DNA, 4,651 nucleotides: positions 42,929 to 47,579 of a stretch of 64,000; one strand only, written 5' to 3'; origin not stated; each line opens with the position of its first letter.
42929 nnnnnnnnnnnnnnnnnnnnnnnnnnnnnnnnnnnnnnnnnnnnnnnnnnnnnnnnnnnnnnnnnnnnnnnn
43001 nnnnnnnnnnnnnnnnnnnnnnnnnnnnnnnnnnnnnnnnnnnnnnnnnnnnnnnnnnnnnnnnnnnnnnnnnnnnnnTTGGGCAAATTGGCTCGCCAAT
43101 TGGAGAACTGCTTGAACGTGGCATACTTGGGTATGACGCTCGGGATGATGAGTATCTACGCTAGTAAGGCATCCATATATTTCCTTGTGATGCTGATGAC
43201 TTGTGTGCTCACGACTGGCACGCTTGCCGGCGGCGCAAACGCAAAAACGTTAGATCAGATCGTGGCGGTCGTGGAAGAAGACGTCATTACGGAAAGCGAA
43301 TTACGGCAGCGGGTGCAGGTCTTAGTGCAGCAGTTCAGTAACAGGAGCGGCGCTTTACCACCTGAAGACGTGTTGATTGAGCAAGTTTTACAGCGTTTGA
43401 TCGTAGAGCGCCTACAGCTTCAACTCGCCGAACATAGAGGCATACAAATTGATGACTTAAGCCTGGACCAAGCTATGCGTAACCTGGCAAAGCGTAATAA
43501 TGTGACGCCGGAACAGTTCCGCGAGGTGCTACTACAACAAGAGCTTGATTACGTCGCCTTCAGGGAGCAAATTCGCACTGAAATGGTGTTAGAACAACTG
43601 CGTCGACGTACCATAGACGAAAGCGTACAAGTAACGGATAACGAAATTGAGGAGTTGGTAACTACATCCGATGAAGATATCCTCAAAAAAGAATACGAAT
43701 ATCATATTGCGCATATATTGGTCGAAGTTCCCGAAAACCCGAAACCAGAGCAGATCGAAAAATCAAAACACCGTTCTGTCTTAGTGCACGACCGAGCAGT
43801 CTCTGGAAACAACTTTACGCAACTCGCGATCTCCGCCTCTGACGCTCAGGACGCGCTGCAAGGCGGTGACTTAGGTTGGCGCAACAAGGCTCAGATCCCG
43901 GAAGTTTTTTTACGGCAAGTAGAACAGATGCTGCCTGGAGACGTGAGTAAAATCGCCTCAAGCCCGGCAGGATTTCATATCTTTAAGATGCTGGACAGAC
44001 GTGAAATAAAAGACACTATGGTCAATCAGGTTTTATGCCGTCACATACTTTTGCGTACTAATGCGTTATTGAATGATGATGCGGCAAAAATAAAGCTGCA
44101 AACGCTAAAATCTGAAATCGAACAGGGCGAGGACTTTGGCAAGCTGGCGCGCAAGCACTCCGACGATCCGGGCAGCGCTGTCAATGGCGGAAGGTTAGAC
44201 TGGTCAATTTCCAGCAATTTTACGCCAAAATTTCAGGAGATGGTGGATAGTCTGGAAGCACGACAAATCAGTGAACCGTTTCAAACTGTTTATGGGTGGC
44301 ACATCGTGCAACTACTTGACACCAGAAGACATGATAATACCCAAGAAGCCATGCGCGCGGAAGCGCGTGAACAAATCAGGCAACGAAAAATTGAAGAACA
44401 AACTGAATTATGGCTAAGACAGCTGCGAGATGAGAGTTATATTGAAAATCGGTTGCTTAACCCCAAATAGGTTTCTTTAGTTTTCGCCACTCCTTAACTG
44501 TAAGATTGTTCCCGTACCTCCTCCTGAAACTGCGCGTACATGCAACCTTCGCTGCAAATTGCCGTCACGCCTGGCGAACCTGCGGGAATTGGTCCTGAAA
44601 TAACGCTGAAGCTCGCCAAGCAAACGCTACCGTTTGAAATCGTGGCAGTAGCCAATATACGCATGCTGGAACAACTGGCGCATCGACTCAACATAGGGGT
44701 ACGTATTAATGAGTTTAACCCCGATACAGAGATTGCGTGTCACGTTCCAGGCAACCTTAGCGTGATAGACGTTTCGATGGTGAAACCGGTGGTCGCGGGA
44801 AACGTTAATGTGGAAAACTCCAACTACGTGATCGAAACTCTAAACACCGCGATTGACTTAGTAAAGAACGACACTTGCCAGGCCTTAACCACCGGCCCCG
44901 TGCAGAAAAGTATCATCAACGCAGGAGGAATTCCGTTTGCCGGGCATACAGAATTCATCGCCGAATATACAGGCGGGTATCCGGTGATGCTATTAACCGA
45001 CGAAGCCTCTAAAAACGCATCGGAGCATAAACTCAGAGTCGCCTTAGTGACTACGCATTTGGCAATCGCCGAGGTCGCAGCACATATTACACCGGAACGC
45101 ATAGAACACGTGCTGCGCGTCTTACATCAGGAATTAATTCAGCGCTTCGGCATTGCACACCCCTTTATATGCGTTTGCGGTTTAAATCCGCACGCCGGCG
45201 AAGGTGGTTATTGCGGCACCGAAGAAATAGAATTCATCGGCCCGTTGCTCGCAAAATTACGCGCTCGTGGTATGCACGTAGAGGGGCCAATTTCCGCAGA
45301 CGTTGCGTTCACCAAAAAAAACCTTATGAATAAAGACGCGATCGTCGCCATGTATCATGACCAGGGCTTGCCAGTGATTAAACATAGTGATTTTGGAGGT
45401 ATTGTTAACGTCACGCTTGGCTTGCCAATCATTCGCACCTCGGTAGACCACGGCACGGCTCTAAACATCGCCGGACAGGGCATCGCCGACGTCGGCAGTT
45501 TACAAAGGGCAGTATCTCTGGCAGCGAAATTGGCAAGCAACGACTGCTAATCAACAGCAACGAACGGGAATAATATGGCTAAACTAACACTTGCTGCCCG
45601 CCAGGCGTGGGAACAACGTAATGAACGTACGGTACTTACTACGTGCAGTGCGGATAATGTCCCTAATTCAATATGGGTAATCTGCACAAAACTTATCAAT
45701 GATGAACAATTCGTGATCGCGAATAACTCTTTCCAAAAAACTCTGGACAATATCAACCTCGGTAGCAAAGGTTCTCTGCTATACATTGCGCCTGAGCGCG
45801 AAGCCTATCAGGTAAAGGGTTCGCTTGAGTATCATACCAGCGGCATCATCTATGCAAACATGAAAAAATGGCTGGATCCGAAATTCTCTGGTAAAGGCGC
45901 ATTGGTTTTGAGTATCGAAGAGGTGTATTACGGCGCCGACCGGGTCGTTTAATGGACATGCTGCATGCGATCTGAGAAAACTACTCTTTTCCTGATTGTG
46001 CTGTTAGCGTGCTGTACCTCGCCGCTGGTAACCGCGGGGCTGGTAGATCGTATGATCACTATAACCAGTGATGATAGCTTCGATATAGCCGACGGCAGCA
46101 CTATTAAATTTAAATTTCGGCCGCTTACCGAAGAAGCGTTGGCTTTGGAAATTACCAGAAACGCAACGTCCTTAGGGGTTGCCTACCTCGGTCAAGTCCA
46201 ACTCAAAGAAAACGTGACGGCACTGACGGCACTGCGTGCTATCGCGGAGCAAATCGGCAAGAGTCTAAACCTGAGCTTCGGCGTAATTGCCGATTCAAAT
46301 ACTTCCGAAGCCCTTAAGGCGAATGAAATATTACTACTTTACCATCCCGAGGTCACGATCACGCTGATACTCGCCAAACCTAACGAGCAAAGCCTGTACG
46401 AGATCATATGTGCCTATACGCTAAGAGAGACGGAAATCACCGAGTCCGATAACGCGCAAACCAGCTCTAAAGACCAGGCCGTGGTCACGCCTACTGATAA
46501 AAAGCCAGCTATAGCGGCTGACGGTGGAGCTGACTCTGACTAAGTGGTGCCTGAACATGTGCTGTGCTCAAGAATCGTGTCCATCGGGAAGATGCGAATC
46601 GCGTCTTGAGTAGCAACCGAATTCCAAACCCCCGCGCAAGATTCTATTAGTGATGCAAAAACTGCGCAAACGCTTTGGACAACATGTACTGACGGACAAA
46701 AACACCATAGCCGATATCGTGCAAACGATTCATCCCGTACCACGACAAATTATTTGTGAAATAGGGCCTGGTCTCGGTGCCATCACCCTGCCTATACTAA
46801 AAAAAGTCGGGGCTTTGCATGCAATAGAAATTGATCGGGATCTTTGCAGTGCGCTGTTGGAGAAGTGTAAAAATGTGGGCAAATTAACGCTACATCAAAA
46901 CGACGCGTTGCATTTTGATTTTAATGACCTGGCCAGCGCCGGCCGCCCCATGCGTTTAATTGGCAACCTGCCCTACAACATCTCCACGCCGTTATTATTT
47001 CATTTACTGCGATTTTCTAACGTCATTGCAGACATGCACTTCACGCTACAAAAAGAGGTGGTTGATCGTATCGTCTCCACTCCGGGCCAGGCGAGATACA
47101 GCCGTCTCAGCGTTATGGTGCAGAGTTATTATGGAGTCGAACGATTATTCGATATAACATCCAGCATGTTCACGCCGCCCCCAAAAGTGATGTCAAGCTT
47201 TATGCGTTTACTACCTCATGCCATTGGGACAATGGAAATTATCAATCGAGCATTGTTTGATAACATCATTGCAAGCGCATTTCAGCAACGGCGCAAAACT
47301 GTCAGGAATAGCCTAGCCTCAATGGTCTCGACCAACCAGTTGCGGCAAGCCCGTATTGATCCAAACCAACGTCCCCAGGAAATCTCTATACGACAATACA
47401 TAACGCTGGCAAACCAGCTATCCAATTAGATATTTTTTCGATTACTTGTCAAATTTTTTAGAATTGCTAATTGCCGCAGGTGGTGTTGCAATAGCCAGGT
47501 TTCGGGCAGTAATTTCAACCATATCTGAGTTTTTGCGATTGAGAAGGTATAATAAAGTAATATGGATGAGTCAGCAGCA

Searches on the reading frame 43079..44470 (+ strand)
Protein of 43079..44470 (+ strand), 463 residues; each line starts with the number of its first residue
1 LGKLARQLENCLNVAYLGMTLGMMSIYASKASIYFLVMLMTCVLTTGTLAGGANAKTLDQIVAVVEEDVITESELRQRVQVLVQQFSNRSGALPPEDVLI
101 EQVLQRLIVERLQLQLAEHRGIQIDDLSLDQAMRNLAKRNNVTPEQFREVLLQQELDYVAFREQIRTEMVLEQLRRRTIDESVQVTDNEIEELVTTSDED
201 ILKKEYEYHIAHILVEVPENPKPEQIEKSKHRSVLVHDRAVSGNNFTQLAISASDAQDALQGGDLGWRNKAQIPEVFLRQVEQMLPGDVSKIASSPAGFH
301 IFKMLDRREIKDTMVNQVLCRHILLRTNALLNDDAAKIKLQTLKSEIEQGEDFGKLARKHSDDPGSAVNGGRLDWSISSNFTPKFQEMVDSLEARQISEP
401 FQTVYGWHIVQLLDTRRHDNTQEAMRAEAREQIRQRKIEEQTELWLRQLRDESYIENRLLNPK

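Call 10: search_protein_families(library=pfam, proteins=[window:43079-44470:+], max_evalue=0.00001)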
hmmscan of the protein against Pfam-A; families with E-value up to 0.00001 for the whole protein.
window:43079-44470:+ (463 aa): 6 families
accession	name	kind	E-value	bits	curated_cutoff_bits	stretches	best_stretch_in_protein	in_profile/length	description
PF00639.27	Rotamase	-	1.4e-40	138.6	21.7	2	322-412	1-95/97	PPIC-type PPIASE domain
PF13616.12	Rotamase_3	-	1.8e-39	135.3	22.5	2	313-415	11-115/116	PPIC-type PPIASE domain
PF09312.16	SurA_N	-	3.9e-35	121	30.8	1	58-175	1-118/118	SurA N-terminal domain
PF13624.11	SurA_N_3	-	2.8e-16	60.2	27.2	1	32-175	10-162/162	SurA-like N-terminal domain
PF13145.12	Rotamase_2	-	1.4e-11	45.7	27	0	198-311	2-112/121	PPIC-type PPIASE domain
PF13623.11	SurA_N_2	-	4.6e-08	33.5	28.5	1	33-140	12-122/145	SurA-like N-terminal domain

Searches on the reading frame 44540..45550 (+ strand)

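Call 10: search_protein_families(library=pfam, proteins=[window:44540-45550:+], max_evalue=0.00001)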
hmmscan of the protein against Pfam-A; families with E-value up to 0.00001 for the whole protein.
window:44540-45550:+ (336 aa): 1 family
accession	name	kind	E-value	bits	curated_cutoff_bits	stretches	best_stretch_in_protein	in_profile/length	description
PF04166.17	PdxA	-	2.8e-97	326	27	1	34-328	5-286/286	Pyridoxal phosphate biosynthetic protein PdxA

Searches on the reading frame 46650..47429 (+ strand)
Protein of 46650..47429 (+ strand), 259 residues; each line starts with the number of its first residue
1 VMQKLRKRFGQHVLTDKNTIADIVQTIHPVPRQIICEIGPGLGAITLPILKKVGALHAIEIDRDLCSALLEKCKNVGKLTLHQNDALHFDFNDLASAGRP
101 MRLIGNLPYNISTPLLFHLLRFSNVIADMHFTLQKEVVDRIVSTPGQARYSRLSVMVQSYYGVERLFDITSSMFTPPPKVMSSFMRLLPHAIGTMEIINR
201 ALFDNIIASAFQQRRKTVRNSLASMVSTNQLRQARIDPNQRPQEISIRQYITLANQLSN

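Call 10: search_protein_families(library=pfam, proteins=[window:46650-47429:+], max_evalue=0.00001)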
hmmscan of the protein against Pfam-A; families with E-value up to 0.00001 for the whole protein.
window:46650-47429:+ (259 aa): 1 family
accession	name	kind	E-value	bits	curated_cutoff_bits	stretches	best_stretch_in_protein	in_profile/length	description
PF00398.26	RrnaAD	-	8.6e-58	195.9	24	1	3-257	2-261/263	Ribosomal RNA adenine dimethylase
